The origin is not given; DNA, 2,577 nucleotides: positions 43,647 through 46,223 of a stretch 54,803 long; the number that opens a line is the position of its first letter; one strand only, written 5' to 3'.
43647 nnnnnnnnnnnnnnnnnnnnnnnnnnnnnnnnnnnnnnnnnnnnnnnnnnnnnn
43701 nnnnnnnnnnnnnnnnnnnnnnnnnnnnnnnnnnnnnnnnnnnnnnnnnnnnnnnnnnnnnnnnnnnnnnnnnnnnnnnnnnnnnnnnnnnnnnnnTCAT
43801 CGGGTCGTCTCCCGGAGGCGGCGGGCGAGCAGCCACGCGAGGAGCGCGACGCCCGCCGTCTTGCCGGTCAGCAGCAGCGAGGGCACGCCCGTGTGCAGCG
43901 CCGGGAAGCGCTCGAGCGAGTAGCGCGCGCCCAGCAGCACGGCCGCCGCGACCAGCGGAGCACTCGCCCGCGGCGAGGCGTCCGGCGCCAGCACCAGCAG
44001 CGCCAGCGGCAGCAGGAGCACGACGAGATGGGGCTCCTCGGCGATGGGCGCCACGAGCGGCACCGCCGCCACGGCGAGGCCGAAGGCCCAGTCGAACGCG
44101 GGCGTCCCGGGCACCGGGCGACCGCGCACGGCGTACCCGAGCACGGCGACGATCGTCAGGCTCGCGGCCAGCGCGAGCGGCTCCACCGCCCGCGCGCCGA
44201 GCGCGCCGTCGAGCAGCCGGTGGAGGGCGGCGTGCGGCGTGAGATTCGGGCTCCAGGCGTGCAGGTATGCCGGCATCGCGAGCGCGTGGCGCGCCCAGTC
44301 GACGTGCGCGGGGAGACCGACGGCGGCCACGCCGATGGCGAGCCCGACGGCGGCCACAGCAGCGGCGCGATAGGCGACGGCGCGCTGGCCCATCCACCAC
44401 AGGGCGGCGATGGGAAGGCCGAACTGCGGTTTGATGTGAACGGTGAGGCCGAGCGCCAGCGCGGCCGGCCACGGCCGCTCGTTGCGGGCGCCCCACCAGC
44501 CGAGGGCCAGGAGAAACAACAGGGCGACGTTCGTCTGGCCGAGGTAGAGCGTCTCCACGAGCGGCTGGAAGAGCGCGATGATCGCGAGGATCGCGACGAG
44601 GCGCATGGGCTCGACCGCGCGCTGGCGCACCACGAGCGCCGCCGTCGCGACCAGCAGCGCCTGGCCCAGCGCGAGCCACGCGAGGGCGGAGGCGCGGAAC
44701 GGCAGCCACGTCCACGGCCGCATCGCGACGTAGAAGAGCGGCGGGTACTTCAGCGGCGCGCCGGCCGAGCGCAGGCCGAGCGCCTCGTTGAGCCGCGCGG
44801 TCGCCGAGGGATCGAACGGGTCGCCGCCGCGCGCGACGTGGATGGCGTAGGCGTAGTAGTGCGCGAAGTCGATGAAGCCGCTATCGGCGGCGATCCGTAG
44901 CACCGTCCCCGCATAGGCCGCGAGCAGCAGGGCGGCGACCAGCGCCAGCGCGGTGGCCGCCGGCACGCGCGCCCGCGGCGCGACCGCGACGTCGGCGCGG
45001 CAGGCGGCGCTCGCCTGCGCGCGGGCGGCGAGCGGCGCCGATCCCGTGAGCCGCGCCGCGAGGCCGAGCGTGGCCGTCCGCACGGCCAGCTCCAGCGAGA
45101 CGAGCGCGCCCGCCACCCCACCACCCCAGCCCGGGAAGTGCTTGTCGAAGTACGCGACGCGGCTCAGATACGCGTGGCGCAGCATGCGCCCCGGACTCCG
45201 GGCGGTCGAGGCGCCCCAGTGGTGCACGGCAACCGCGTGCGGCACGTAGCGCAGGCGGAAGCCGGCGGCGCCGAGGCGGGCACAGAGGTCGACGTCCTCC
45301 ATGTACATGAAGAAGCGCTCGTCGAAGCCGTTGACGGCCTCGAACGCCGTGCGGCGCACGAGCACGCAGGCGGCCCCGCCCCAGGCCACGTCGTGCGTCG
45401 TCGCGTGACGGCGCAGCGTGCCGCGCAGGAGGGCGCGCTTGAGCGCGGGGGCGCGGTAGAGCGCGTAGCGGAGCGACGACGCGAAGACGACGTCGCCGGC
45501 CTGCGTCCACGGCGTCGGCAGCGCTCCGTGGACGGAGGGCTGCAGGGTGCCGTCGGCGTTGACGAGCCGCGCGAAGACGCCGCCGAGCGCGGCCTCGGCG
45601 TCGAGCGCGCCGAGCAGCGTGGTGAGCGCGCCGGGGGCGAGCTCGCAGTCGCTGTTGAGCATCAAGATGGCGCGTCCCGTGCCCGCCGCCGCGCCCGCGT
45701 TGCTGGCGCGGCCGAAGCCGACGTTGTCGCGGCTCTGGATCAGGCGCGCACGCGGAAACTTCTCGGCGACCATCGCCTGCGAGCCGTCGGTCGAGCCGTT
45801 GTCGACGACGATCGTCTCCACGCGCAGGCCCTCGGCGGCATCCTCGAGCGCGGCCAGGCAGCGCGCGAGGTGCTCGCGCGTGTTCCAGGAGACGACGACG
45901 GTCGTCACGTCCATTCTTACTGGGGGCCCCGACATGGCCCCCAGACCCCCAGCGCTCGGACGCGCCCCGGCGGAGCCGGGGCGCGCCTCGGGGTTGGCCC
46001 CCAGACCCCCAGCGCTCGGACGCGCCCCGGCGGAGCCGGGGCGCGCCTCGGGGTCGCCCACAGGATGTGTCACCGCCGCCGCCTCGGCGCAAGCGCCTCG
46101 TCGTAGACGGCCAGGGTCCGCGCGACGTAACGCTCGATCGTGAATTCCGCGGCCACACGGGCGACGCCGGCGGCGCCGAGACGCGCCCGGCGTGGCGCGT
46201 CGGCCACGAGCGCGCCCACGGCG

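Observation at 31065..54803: A glycoconjugate locus of at least 23 kb built on polyprenyl-phosphate/GT-C logic, with no Wzx/Wzy/Wzz or ABC exporter in view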

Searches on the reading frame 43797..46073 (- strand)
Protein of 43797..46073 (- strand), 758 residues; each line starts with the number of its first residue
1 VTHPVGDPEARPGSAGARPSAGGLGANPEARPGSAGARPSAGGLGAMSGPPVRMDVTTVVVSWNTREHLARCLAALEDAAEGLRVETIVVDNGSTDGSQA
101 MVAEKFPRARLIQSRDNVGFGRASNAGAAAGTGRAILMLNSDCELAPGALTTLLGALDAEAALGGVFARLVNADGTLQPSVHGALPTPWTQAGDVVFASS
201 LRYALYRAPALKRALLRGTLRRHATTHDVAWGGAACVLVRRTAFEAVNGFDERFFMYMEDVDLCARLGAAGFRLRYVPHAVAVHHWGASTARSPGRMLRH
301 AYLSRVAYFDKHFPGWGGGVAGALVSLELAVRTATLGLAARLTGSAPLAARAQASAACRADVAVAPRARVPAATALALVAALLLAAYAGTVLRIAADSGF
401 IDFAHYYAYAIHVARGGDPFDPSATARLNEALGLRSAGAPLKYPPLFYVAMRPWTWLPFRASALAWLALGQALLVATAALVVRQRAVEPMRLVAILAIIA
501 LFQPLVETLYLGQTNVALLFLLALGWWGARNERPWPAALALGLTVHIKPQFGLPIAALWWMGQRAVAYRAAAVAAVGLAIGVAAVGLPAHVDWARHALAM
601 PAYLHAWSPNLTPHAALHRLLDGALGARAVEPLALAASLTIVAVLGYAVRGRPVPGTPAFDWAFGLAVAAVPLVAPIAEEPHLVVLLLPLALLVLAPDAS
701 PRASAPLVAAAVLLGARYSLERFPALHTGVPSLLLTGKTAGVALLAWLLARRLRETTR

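Call 7: search_protein_families(library=pfam, proteins=[window:43797-46073:-], max_evalue=0.01)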
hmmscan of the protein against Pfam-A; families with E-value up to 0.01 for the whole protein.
window:43797-46073:- (758 aa): 6 families
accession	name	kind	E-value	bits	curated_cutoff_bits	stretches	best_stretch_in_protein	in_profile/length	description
PF09594.16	GT87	-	5.8e-22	79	25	1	443-676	3-237/237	Glycosyltransferase family 87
PF00535.33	Glycos_transf_2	-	5.7e-21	75.6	23.3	1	59-179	3-128/168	Glycosyl transferase family 2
PF13641.12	Glyco_tranf_2_3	-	6.8e-14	52.9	27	1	56-299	3-226/230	Glycosyltransferase like family 2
PF10111.15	Glyco_tranf_2_2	-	1e-06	28.9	27.3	1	228-279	160-211/276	Glycosyltransferase like family 2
PF13632.12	Glyco_trans_2_3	-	1.8e-06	28.4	27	1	234-374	74-183/198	Glycosyl transferase family group 2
PF02709.20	Glyco_transf_7C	-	7.3e-06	26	23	1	237-279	24-67/78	N-terminal domain of galactosyltransferase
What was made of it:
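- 43797..45914 (-): Fusion of a cytoplasmic generic GT2 domain to a GT87 GT-C membrane domain (loop motif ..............). PF00535 at 75.6 bits plus PF09594 at 79 bits (call 7).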

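Call 20: search_solved_structures(query=window:43797-46073:-, max_evalue=0.001)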
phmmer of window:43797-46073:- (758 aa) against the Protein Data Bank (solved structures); distinct sequences matched with E-value up to 0.001: 6.
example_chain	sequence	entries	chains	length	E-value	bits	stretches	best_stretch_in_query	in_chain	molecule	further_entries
2z87_A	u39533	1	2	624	1.1e-06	30.7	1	57-173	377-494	Chondroitin synthase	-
2z86_A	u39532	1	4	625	1.1e-06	30.7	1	57-173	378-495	Chondroitin synthase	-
5mlz_A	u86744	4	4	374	5.7e-05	24.9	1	53-164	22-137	Dolichol monophosphate mannose synthase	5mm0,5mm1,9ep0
9omm_A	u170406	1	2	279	0.00045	22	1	53-154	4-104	Glycosyltransferase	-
9omh_A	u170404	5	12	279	0.00045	22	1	53-154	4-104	Glycosyltransferase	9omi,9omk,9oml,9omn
9omj_A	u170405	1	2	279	0.0005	21.8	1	54-154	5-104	Glycosyltransferase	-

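Call 26: search_protein_families(library=ncbifam, proteins=[window:43797-46073:-], max_evalue=0.001)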
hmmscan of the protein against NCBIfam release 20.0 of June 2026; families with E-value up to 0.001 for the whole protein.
window:43797-46073:- (758 aa): 11 families
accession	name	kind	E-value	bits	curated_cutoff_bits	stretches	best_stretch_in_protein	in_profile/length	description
TIGR03965.1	mycofact_glyco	equivalog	2.4e-23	82.8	280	2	53-160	73-182/467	mycofactocin biosynthesis glycosyltransferase MftF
NF041875.1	EPS_EpsD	equivalog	3.6e-19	69.3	370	2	59-157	4-104/325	exopolysaccharide biosynthesis glycosyltransferase EpsD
TIGR04283.1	glyco_like_mftF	equivalog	2.5e-17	63.2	182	1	59-282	4-183/221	TIGR04283 family arsenosugar biosynthesis glycosyltransferase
NF007482.0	PRK10073.1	equivalog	1.1e-09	37.8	423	1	56-155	8-108/334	glycosyltransferase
TIGR03937.1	PgaC_IcaA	equivalog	5.9e-08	32.1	422.3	1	55-166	46-159/407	poly-beta-1,6-N-acetyl-D-glucosamine synthase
NF045692.1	OglycostaseCruG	equivalog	9.5e-07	28.1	600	0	55-114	42-103/386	2'-O-glycosyltransferase CruG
TIGR04242.1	nodulat_NodC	equivalog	1.1e-06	28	550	1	56-171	50-169/395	chitooligosaccharide synthase NodC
TIGR01556.1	rhamnosyltran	subfamily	5.7e-06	25.7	200.55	0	234-295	150-211/281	rhamnosyltransferase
TIGR04009.1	wcaE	equivalog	0.0003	20.1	369.2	1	57-142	4-92/248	colanic acid biosynthesis glycosyltransferase WcaE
NF050113.1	gal_furan_GlfT1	equivalog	0.00034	20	330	0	56-120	1-64/290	galactofuranosyltransferase GlfT1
TIGR03111.1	glyc2_xrt_Gpos1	hypoth_equivalog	0.00056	18.8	363.95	1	55-158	50-157/439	TIGR03111 family XrtG-associated glycosyltransferase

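Call 38: find_homologous_proteins(query=window:43797-46073:-, max_evalue=0.001)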
Query window:43797-46073:- (758 aa): 96 proteins with E <= 0.001 among 8000 candidates.
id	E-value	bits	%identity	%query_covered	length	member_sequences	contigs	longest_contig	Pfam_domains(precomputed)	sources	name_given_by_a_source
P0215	0.0e+0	1443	91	100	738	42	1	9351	PF09594.17,PF13632.13,PF10111.15,PF13641.13,PF00535.33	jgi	-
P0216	0.0e+0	1424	88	100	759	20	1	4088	PF09594.17,PF13632.13,PF10111.15,PF13641.13,PF00535.33,PF02709.21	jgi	-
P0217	0.0e+0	1285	86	91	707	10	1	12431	PF09594.17,PF13632.13,PF10111.15,PF13641.13,PF00535.33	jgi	-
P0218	0.0e+0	1280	86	93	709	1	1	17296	PF09594.17,PF13632.13,PF10111.15,PF13641.13,PF00535.33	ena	-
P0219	0.0e+0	1277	85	93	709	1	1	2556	PF09594.17,PF13632.13,PF10111.15,PF13641.13,PF00535.33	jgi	-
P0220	0.0e+0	1274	85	93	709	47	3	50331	PF09594.17,PF13632.13,PF10111.15,PF13641.13,PF00535.33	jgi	-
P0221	0.0e+0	1270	85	93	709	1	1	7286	PF09594.17,PF13632.13,PF10111.15,PF13641.13,PF00535.33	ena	-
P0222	0.0e+0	1268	85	93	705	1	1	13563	PF09594.17,PF13632.13,PF10111.15,PF13641.13,PF00535.33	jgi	-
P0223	0.0e+0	1267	85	93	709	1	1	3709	PF09594.17,PF13632.13,PF10111.15,PF13641.13,PF00535.33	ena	-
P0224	0.0e+0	1267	85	93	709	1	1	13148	PF09594.17,PF13632.13,PF10111.15,PF13641.13,PF00535.33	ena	-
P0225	0.0e+0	1267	85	93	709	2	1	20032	PF09594.17,PF13632.13,PF10111.15,PF13641.13,PF00535.33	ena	-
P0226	0.0e+0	1264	85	93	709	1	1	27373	PF09594.17,PF13632.13,PF10111.15,PF13641.13,PF00535.33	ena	-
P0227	0.0e+0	1239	83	90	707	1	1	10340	PF09594.17,PF13632.13,PF10111.15,PF13641.13,PF00535.33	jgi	jgi:N-acetylglucosaminyl-diphospho-decaprenol L-rhamnosyltransferase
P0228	0.0e+0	1234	79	94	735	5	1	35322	PF09594.17,PF13632.13,PF10111.15,PF13641.13,PF00535.33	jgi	jgi:GT2 family glycosyltransferase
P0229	0.0e+0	1229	76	97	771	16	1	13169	PF09594.17,PF13632.13,PF10111.15,PF13641.13,PF00535.33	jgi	-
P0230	0.0e+0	1207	76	94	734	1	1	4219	PF09594.17,PF10111.15,PF13641.13,PF00535.33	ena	-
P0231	0.0e+0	1201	81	93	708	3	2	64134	PF09594.17,PF13632.13,PF13641.13,PF00535.33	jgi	jgi:hypothetical protein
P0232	0.0e+0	1192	80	92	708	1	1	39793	PF09594.17,PF13632.13,PF13641.13,PF00535.33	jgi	jgi:GT2 family glycosyltransferase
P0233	0.0e+0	1190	80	91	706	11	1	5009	PF09594.17,PF13632.13,PF10111.15,PF13641.13,PF00535.33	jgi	-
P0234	0.0e+0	1178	77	93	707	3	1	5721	PF09594.17,PF13632.13,PF10111.15,PF13641.13,PF00535.33,PF02709.21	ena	-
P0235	0.0e+0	1178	79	93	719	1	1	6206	PF09594.17,PF13632.13,PF10111.15,PF13641.13,PF00535.33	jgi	jgi:GT2 family glycosyltransferase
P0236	0.0e+0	1173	77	93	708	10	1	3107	PF09594.17,PF13632.13,PF10111.15,PF13641.13,PF00535.33,PF02709.21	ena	-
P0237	0.0e+0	1169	78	92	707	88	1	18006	PF09594.17,PF13632.13,PF10111.15,PF13641.13,PF00535.33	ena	-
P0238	0.0e+0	1134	76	91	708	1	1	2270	PF09594.17,PF13632.13,PF10111.15,PF13641.13,PF00535.33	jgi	jgi:N-acetylglucosaminyl-diphospho-decaprenol L-rhamnosyltransferase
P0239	0.0e+0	1104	75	91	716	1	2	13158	PF09594.17,PF10111.15,PF13641.13,PF00535.33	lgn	-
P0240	0.0e+0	1102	73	91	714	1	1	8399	PF09594.17,PF13632.13,PF10111.15,PF13641.13,PF00535.33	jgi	jgi:N-acetylglucosaminyl-diphospho-decaprenol L-rhamnosyltransferase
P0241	0.0e+0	1101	74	92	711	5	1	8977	PF09594.17,PF13632.13,PF10111.15,PF13641.13,PF00535.33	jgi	jgi:hypothetical protein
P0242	0.0e+0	1092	75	93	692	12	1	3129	PF09594.17,PF10111.15,PF13641.13,PF00535.33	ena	-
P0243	0.0e+0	1063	72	93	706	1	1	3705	PF09594.17,PF13632.13,PF10111.15,PF13641.13,PF00535.33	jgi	jgi:hypothetical protein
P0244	0.0e+0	1049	73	93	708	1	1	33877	PF09594.17,PF13632.13,PF10111.15,PF13641.13,PF00535.33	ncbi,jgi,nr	ncbi:MAG TPA: glycosyltransferase 87 family protein [Methylomirabilota bacterium]|jgi:hypothetical p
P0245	0.0e+0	1028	69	91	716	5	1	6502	PF09594.17,PF13632.13,PF10111.15,PF13641.13,PF00535.33,PF02709.21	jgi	-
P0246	9.0e-294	995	68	91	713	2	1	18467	PF09594.17,PF13632.13,PF10111.15,PF13641.13,PF00535.33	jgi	jgi:GT2 family glycosyltransferase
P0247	3.6e-282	956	65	90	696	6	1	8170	PF09594.17,PF10111.15,PF13641.13,PF00535.33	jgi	-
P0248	1.2e-274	932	69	85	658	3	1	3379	PF09594.17,PF13641.13,PF00535.33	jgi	jgi:GT2 family glycosyltransferase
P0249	8.9e-258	876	75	74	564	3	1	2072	PF09594.17,PF13632.13,PF13641.13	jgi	jgi:glycosyl transferase family 87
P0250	9.6e-245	833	59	93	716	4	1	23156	PF09594.17,PF13632.13,PF10111.15,PF13641.13,PF00535.33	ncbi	ncbi:MAG: glycosyltransferase 87 family protein [Candidatus Rokuibacteriota bacterium]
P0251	5.2e-242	824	56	93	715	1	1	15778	PF09594.17,PF13632.13,PF10111.15,PF13641.13,PF00535.33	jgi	jgi:N-acetylglucosaminyl-diphospho-decaprenol L-rhamnosyltransferase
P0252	5.2e-242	824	59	93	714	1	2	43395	PF09594.17,PF13632.13,PF10111.15,PF13641.13,PF00535.33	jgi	jgi:N-acetylglucosaminyl-diphospho-decaprenol L-rhamnosyltransferase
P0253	1.6e-240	819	59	92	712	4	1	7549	PF09594.17,PF10111.15,PF13641.13,PF00535.33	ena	-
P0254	4.6e-240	817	58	92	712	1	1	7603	PF09594.17,PF13632.13,PF10111.15,PF13641.13,PF00535.33,PF02709.21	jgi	-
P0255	4.0e-225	768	52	93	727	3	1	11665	PF09594.17,PF13632.13,PF10111.15,PF13641.13,PF00535.33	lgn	-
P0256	6.1e-218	744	50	93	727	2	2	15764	PF09594.17,PF13632.13,PF10111.15,PF13641.13,PF00535.33,PF02709.21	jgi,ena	-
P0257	5.2e-215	734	50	93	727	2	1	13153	PF09594.17,PF10111.15,PF13641.13,PF00535.33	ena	-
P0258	1.6e-213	729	50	93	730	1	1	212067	PF09594.17,PF13632.13,PF10111.15,PF13641.13,PF00535.33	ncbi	-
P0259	2.5e-213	729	49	92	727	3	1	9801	PF09594.17,PF13632.13,PF10111.15,PF13506.14,PF13641.13,PF00535.33,PF02709.21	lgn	-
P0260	4.5e-213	728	50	93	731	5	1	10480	PF09594.17,PF13632.13,PF10111.15,PF13641.13,PF00535.33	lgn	-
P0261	3.8e-212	725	50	93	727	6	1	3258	PF09594.17,PF10111.15,PF13641.13,PF00535.33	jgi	-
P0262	5.5e-210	718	49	93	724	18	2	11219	PF09594.17,PF10111.15,PF13641.13,PF00535.33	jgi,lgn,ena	-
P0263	6.4e-210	717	49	92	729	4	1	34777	PF09594.17,PF10111.15,PF13506.14,PF13641.13,PF00535.33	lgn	-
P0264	3.5e-209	715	48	92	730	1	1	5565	PF09594.17,PF10111.15,PF13641.13,PF00535.33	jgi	jgi:hypothetical protein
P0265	2.7e-208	712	49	92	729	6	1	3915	PF09594.17,PF10111.15,PF13641.13,PF00535.33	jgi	-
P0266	5.8e-207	708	81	53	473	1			PF13632.13,PF10111.15,PF13641.13,PF00535.33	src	-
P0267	1.9e-206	706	48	93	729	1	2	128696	PF09594.17,PF13506.14,PF13641.13,PF00535.33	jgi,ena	-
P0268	3.0e-206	705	50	93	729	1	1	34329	PF09594.17,PF10111.15,PF13641.13,PF00535.33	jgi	jgi:hypothetical protein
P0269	9.7e-206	704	51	92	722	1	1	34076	PF09594.17,PF10111.15,PF13641.13,PF00535.33,PF02709.21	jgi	jgi:N-acetylglucosaminyl-diphospho-decaprenol L-rhamnosyltransferase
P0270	5.9e-205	701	50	93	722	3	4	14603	PF09594.17,PF10111.15,PF13641.13,PF00535.33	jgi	jgi:N-acetylglucosaminyl-diphospho-decaprenol L-rhamnosyltransferase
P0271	1.2e-204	700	49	91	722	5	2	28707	PF09594.17,PF13632.13,PF10111.15,PF13641.13,PF00535.33,PF02709.21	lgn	-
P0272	2.2e-204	699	48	93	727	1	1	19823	PF09594.17,PF10111.15,PF13506.14,PF13641.13,PF00535.33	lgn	-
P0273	3.7e-204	698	49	93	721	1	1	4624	PF09594.17,PF13641.13,PF00535.33,PF02709.21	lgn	-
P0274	5.8e-204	698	50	92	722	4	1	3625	PF09594.17,PF13641.13,PF00535.33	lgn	-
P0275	6.6e-203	694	48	92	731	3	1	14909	PF09594.17,PF10111.15,PF13506.14,PF13641.13,PF00535.33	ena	-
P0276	1.5e-202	693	48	93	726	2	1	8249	PF09594.17,PF10111.15,PF13641.13,PF00535.33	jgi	-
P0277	1.6e-202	693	49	92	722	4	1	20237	PF09594.17,PF13632.13,PF10111.15,PF13641.13,PF00535.33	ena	-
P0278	4.7e-202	691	48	92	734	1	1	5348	PF09594.17,PF10111.15,PF13641.13,PF00535.33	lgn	-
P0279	2.4e-201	689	49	92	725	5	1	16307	PF09594.17,PF10111.15,PF13641.13,PF00535.33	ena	-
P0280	2.5e-201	689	48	93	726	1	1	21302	PF09594.17,PF10111.15,PF13506.14,PF13641.13,PF00535.33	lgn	-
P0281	9.7e-201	687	48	94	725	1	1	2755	PF09594.17,PF10111.15,PF13641.13,PF00535.33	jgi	jgi:hypothetical protein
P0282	2.3e-200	686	47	92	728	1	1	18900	PF09594.17,PF10111.15,PF13641.13,PF00535.33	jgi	jgi:hypothetical protein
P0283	6.1e-199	681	49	92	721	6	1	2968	PF09594.17,PF10111.15,PF13641.13,PF00535.33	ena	-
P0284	6.6e-199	681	48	93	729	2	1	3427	PF09594.17,PF10111.15,PF13641.13,PF00535.33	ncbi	-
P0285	6.7e-199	681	49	93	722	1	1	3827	PF09594.17,PF13641.13,PF00535.33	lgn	-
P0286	1.0e-198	680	48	93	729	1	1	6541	PF09594.17,PF10111.15,PF13641.13,PF00535.33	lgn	-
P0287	2.5e-197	676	50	91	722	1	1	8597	PF09594.17,PF13632.13,PF10111.15,PF13641.13,PF00535.33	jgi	jgi:N-acetylglucosaminyl-diphospho-decaprenol L-rhamnosyltransferase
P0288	3.9e-197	675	51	91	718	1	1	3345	PF09594.17,PF13632.13,PF10111.15,PF13641.13,PF00535.33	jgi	jgi:N-acetylglucosaminyl-diphospho-decaprenol L-rhamnosyltransferase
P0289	4.1e-195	669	49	93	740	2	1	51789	PF09594.17,PF10111.15,PF13641.13,PF00535.33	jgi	jgi:GT2 family glycosyltransferase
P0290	4.4e-194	665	46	92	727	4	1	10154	PF09594.17,PF13632.13,PF10111.15,PF13641.13,PF00535.33,PF02709.21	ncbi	-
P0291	9.9e-194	664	48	92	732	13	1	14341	PF09594.17,PF10111.15,PF13641.13,PF00535.33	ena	-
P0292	2.4e-193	663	49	92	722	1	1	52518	PF09594.17,PF10111.15,PF13641.13,PF00535.33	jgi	-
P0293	7.2e-193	661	47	93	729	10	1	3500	PF09594.17,PF10111.15,PF13641.13,PF00535.33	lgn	-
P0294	5.3e-187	642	47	93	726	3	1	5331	PF09594.17,PF13632.13,PF13641.13,PF00535.33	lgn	-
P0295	9.7e-187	641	49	92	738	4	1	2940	PF09594.17,PF13632.13,PF10111.15,PF13641.13,PF00535.33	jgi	jgi:hypothetical protein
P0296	3.1e-180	619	47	93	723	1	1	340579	PF09594.17,PF10111.15,PF13641.13,PF00535.33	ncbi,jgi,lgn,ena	-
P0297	1.7e-173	597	49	82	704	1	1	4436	PF09594.17,PF10111.15,PF13641.13,PF00535.33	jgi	jgi:hypothetical protein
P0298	5.9e-169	582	47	92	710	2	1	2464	PF09594.17,PF13632.13,PF10111.15,PF13641.13,PF00535.33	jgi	jgi:GT2 family glycosyltransferase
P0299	5.9e-38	149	33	34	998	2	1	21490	PF13632.13,PF10111.15,PF13641.13,PF00534.27,PF13439.13,PF00535.33,PF20706.4,PF13692.13,PF02709.21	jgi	jgi:GT2 family glycosyltransferase/glycosyltransferase involved in cell wall biosynthesis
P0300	9.1e-38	148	40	34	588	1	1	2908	PF06293.21,PF13632.13,PF13641.13,PF00535.33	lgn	-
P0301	1.9e-37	147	34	34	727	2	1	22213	PF13632.13,PF13641.13,PF00535.33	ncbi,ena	-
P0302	4.1e-26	110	34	34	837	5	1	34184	PF13632.13,PF10111.15,PF13641.13,PF00534.27,PF00535.33,PF13692.13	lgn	-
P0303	3.4e-20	90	31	27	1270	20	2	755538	PF13632.13,PF10111.15,PF13641.13,PF00534.27,PF21374.4,PF13524.13,PF00535.33,PF22772.3,PF13692.13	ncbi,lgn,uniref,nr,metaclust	ncbi:Glycosyltransferase, GT2 family [Myxococcus fulvus]|uniref:Glycosyltransferase, GT2 family n=1 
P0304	1.5e-16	78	34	33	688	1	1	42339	PF13632.13,PF00534.27,PF13579.13,PF13439.13,PF00535.33,PF20706.4,PF13692.13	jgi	jgi:N-acetylglucosaminyl-diphospho-decaprenol L-rhamnosyltransferase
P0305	5.8e-15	73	35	19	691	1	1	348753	PF13632.13,PF13641.13,PF00534.27,PF13439.13,PF00535.33,PF13692.13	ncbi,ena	-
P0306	2.9e-14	71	34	31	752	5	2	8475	PF10111.15,PF13641.13,PF00535.33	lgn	-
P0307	4.4e-13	67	29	34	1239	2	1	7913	PF13506.14,PF13641.13,PF00534.27,PF13524.13,PF13439.13,PF00535.33,PF13692.13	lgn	-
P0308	8.2e-12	63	28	32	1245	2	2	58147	PF10111.15,PF13506.14,PF13641.13,PF00534.27,PF13524.13,PF13439.13,PF00535.33,PF13692.13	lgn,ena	-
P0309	3.8e-11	60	31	33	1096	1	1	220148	PF13489.13,PF13524.13,PF13428.13,PF00535.33,PF08241.19,PF07021.19,PF13847.13,PF14559.13,PF13632.13,PF13641.13,PF13649.13,PF00515.35,PF13432.13,PF13181.13,PF08242.19,PF07719.24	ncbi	-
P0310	2.8e-9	54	30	30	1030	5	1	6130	PF10111.15,PF13641.13,PF13524.13,PF00535.33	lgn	-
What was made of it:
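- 43797..45914 (-): The GT2 part is MftF, EpsD or WbbL-like (calls 20, 26, 38). The fusion is conserved down to 46% identity, with lengths around 707 aa (call 38).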
